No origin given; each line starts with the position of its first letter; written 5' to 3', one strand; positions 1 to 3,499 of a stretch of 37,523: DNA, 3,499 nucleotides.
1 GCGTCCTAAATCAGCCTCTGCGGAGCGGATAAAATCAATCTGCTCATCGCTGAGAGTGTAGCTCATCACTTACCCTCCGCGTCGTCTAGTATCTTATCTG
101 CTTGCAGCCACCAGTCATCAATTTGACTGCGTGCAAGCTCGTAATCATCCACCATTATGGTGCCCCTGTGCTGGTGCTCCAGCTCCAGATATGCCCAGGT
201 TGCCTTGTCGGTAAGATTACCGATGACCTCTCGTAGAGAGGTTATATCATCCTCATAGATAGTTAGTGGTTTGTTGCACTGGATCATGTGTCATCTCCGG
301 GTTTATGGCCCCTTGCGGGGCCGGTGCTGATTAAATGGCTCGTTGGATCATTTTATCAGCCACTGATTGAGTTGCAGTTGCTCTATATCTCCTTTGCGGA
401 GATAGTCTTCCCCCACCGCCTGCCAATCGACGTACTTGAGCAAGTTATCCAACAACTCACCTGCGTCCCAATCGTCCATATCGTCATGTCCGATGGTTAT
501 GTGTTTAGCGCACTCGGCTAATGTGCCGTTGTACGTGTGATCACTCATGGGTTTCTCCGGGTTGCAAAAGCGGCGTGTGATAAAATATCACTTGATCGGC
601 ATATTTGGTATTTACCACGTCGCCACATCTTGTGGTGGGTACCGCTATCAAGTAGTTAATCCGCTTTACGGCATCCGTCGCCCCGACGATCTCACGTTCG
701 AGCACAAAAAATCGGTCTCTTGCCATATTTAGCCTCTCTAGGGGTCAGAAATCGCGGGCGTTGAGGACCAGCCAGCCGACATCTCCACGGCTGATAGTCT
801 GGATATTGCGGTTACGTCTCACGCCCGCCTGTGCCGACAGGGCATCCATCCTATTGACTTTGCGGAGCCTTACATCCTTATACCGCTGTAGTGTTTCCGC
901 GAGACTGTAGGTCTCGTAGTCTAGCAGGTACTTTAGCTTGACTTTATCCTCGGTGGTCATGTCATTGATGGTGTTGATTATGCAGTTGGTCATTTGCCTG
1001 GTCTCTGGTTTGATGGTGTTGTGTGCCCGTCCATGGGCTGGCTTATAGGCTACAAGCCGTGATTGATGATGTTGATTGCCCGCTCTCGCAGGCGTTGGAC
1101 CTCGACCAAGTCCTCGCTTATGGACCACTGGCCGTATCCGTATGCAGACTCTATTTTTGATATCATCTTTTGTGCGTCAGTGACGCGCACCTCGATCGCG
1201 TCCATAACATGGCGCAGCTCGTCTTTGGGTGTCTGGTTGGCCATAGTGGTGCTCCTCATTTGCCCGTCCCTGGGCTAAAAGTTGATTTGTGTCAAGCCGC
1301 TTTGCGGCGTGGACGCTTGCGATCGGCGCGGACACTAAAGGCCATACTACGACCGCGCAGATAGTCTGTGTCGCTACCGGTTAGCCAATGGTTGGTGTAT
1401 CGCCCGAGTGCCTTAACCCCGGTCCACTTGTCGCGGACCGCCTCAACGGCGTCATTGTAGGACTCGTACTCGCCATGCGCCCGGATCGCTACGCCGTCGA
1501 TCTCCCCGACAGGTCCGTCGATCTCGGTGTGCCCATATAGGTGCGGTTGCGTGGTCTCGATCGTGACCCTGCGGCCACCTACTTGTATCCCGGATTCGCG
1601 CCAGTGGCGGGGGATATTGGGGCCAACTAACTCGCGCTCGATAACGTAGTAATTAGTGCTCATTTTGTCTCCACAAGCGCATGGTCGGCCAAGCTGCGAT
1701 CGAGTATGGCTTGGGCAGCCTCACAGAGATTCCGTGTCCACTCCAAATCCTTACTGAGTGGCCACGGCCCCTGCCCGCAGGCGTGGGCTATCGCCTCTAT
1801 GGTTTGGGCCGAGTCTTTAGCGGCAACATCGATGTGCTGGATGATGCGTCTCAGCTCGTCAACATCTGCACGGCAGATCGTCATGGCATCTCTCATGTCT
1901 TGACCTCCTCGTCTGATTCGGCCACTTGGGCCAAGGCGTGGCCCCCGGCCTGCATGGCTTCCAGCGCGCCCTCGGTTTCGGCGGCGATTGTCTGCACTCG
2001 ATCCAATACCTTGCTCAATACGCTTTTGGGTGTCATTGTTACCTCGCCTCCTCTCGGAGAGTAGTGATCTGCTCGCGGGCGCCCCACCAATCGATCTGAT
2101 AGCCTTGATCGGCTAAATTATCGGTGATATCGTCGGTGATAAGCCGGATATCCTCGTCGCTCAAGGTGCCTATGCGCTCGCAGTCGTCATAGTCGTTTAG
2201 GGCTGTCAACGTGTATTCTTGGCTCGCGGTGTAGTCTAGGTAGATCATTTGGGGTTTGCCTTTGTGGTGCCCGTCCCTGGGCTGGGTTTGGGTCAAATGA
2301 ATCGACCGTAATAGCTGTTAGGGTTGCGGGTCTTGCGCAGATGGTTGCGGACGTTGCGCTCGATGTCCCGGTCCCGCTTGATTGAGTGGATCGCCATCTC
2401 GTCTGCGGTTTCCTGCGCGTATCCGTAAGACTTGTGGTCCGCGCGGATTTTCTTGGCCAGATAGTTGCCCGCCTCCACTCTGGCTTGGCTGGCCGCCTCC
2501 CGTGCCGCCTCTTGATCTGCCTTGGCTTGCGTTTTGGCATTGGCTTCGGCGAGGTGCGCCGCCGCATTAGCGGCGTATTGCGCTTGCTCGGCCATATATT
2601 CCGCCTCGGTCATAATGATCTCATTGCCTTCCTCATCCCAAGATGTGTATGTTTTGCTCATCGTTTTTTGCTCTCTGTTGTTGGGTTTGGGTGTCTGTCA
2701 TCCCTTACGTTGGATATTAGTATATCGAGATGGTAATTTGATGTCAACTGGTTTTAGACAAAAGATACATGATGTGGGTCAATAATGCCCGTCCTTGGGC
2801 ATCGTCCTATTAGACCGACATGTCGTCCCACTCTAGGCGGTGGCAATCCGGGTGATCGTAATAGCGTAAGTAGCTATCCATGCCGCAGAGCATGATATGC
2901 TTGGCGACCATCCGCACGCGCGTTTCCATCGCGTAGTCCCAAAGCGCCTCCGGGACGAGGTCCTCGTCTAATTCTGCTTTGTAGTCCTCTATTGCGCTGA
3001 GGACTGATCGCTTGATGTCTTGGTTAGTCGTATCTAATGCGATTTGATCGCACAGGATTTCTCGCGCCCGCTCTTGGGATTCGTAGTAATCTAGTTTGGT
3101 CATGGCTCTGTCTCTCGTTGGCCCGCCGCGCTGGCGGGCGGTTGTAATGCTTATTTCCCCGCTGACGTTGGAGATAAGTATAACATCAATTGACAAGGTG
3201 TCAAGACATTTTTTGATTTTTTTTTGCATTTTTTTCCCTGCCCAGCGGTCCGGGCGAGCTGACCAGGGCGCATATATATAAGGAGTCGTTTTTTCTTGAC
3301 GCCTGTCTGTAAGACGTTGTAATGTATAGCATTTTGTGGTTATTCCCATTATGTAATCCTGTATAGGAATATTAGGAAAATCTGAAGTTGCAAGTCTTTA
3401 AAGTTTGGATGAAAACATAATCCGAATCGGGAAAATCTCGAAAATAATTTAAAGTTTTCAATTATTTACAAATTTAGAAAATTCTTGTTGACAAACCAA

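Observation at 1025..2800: Conserved GCCC-ANGGAY-GGGC hairpin repeated after successive early genes (six copies genome-wide)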

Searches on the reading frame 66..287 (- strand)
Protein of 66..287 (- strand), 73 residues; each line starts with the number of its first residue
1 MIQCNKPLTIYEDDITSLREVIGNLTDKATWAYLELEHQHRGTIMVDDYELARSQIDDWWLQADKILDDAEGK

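Call 9: search_protein_families(library=pfam, proteins=[window:66-287:-], max_evalue=0.1)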
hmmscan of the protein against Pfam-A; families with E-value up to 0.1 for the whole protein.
window:66-287:- (73 aa): 1 family
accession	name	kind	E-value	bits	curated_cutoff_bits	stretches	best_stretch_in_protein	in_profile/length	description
PF11291.13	DUF3091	-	0.08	13.6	25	1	2-39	44-82/100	Protein of unknown function (DUF3091)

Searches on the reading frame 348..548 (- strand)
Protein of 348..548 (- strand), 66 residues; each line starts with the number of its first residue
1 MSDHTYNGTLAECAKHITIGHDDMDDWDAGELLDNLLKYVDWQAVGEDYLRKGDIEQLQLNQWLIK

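Call 9: search_protein_families(library=pfam, proteins=[window:348-548:-], max_evalue=0.1)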
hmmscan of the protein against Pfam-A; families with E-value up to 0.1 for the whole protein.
window:348-548:- (66 aa): 1 family
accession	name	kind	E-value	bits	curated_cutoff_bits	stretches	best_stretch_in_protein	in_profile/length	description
PF07275.16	ArdA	-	0.019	16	27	1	5-56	99-147/155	Antirestriction protein (ArdA)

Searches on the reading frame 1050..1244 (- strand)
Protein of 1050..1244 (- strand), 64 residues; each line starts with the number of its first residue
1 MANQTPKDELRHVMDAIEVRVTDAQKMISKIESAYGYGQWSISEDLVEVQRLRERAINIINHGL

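Call 9: search_protein_families(library=pfam, proteins=[window:1050-1244:-], max_evalue=0.1)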
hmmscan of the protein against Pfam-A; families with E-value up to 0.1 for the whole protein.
window:1050-1244:- (64 aa): 0 families

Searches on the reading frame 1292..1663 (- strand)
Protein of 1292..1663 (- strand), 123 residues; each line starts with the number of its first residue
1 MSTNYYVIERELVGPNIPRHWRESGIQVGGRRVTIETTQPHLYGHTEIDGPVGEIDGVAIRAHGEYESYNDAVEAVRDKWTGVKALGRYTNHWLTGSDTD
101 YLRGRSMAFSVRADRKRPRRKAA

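Call 9: search_protein_families(library=pfam, proteins=[window:1292-1663:-], max_evalue=0.1)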
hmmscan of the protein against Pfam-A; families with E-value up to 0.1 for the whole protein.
window:1292-1663:- (123 aa): 0 families

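Call 69: search_protein_representatives(protein=window:1292-1663:-)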
Query: 123 residues. Proteins with E-value up to 0.001 (for the whole library): 6; up to 1e-10: 2; up to 1e-30: 1. The best 6 are listed.
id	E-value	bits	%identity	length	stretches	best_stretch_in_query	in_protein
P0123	1.0e-78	277.9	100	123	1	1-123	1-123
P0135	7.8e-11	58.5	35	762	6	32-77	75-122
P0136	6.6e-08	49.1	45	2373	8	73-94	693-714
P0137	2.7e-04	37.4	34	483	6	80-119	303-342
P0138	4.7e-04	36.6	37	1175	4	15-41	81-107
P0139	7.3e-04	36.0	35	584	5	46-103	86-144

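Call 73: predict_structure(protein=window:1292-1663:-)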
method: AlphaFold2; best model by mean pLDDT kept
length: 123 residues; sequences in the alignment: 1
mean_pLDDT: 36.9   pTM: 0.31
mean pLDDT of the five models: 36.9, 35.6, 35.2, 34.1, 32.1
residues with pLDDT >= 90: 0; 70-90: 0; 50-70: 5; < 50: 118
segments of 3 or more residues with pLDDT < 50: 1-65, 67-70, 79-123
pLDDT, mean of each block of 10 residues (from residue 1): 32 41 43 39 32 35 43 50 35 31 33 32 28
secondary structure, 60 per line:
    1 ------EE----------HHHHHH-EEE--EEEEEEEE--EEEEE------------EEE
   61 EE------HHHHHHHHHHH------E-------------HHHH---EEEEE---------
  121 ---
elements in order: H19-24 E26-28 E31-38 E41-45 E58-62 H69-79 H100-103 E107-111

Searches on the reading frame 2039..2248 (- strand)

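Call 9: search_protein_families(library=pfam, proteins=[window:2039-2248:-], max_evalue=0.1)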
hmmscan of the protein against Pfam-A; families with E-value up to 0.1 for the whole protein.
window:2039-2248:- (69 aa): 2 families
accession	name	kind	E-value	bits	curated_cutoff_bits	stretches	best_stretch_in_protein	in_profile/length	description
PF24728.1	DUF7680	-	0.035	14.7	24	1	22-67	33-79/141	Domain of unknown function (DUF7680)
PF17485.7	SatRNA_48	-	0.067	12.8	27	1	25-50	150-175/299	Satellite RNA 48 kDa protein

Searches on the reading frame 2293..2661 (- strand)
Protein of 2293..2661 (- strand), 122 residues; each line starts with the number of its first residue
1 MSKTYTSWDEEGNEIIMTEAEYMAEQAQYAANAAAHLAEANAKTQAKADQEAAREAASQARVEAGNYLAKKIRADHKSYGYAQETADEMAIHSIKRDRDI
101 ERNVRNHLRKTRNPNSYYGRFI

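Call 9: search_protein_families(library=pfam, proteins=[window:2293-2661:-], max_evalue=0.1)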
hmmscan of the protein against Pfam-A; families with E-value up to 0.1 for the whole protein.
window:2293-2661:- (122 aa): 0 families

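Call 19: find_encoding_contigs(protein=window:2293-2661:-, flank=10000, max_places=10)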
Protein window:2293-2661:- (122 aa): 1 contig read that carries it; 1 place shown.
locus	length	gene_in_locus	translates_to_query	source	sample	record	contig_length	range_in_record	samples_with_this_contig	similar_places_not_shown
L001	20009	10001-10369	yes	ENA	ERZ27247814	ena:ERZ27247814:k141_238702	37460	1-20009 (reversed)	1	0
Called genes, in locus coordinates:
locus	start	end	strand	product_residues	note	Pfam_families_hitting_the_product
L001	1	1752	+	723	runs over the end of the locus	-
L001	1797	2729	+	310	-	-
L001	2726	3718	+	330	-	-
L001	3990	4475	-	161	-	PF02075:RuvC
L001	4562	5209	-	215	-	PF12844:HTH_19 (faint), PF01381:HTH_3, PF13560:HTH_31 (faint), PF01381:HTH_3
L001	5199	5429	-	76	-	PF12844:HTH_19, PF13560:HTH_31, PF01381:HTH_3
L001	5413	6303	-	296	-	PF03837:RecT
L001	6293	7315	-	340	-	PF09588:YqaJ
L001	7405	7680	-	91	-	-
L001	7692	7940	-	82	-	-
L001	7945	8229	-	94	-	-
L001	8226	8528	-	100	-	-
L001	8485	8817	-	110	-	-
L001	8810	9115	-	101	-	PF13560:HTH_31, PF01381:HTH_3 (weak)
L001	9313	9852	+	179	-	-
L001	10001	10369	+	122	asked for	-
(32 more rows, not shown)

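Call 23: find_homologous_proteins(query=window:2293-2661:-, max_evalue=0.001)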
Query window:2293-2661:- (122 aa): 1 proteins with E <= 0.001 among 20 candidates.
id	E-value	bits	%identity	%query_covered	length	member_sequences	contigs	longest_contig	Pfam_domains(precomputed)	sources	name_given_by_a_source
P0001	3.4e-70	252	100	100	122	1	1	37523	-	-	-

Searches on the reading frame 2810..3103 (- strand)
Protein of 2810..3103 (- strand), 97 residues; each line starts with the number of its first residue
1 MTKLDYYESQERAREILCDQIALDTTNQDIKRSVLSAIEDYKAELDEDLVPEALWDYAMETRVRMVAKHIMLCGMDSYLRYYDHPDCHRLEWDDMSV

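Call 17: find_related_loci(query=window:2810-3103:-, collection=viral_contigs, flank=10000)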
Query window:2810-3103:- (97 aa) in viral_contigs; peptide patterns used: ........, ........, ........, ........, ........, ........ (x = any residue, [..] = any of these).
5 stretches matched a pattern, but none encodes a relative of the query by tblastn (E <= 1e-3).

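Call 45: list_cluster_members(proteins=[window:2810-3103:-, window:1292-1663:-, window:745-993:-, window:6359-7249:+, window:13372-14535:-, window:19190-21445:-, window:24414-25835:-, window:10910-13081:-, window:26526-27533:-, window:33066-33554:-])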
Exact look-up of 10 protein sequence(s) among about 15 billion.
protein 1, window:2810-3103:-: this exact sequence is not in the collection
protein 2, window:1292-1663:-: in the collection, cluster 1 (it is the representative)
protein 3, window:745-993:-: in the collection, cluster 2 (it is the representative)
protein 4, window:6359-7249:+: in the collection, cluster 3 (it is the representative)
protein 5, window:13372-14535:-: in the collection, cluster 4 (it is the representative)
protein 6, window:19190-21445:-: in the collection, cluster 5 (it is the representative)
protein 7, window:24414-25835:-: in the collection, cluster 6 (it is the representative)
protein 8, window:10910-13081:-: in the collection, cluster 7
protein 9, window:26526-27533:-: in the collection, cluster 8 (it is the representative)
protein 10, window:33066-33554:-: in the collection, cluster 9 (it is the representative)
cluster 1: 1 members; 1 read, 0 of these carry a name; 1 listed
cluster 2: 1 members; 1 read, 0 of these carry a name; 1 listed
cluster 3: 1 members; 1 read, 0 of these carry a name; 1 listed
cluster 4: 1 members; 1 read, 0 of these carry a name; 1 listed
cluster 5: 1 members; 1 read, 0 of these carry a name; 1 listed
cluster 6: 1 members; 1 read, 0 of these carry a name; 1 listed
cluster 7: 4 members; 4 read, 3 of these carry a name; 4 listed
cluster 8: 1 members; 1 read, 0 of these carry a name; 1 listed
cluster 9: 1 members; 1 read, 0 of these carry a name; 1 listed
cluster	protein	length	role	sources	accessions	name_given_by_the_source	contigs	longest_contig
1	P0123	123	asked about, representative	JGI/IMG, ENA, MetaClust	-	-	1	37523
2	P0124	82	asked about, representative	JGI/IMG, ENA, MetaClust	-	-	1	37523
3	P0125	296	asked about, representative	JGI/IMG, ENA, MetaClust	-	-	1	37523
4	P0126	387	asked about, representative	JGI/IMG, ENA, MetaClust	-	-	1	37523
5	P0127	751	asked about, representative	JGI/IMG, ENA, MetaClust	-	-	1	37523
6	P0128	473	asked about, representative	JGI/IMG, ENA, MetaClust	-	-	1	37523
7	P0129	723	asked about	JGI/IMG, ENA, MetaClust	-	-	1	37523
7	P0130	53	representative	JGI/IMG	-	predicted RNase H-like HicB family nuclease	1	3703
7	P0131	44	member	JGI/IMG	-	predicted RNase H-like HicB family nuclease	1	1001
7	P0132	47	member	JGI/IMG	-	predicted RNase H-like HicB family nuclease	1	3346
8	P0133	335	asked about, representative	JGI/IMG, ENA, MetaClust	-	-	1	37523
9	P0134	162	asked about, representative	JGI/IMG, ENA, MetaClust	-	-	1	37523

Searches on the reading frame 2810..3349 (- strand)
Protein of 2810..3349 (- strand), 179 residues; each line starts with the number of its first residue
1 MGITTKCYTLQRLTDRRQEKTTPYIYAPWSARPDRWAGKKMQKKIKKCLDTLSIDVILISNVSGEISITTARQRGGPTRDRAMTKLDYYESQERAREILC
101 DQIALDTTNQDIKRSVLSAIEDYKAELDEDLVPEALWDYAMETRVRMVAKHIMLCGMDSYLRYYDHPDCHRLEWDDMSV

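Call 9: search_protein_families(library=pfam, proteins=[window:2810-3349:-], max_evalue=0.1)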
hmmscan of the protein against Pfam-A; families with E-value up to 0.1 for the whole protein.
window:2810-3349:- (179 aa): 1 family
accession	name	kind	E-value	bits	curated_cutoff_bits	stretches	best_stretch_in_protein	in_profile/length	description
PF19064.5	DUF5760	-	0.033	14.8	27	0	39-98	6-65/86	Family of unknown function (DUF5760)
